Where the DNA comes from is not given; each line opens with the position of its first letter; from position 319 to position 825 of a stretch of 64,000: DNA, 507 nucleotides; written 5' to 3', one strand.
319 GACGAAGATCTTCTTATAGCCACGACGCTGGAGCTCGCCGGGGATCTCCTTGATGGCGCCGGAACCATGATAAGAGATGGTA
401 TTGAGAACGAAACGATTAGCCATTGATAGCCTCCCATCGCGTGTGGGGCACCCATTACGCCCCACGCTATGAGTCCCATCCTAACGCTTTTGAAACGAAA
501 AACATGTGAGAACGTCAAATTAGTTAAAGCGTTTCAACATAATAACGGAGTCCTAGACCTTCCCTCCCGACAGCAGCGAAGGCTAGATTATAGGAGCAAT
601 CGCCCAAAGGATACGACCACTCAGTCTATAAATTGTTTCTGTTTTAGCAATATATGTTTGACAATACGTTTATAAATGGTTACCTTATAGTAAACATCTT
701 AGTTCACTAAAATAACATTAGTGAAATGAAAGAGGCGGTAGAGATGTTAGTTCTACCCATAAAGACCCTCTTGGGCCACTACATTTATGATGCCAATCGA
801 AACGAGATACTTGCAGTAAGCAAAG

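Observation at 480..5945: AT-rich island carrying a radical SAM/SPASM + unknown + ACP-like + Cys-rich peptide cluster (CcpM-type RiPP system) in a GC-rich genome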

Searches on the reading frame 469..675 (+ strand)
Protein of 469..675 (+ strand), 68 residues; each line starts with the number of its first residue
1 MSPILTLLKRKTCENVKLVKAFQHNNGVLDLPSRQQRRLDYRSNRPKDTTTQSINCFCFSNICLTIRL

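Call 3: search_protein_families(library=ncbifam, proteins=[window:469-675:+], max_evalue=0.01)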
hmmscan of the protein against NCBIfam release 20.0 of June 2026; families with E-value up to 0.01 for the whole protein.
window:469-675:+ (68 aa): 0 families

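Call 4: search_protein_families(library=pfam, proteins=[window:469-675:+], max_evalue=0.01)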
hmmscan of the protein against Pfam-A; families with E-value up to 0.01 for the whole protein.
window:469-675:+ (68 aa): 0 families

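Call 18: search_protein_families(library=ncbifam, proteins=[window:469-675:+], max_evalue=10)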
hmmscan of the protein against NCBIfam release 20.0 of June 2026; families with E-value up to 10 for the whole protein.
window:469-675:+ (68 aa): 0 families
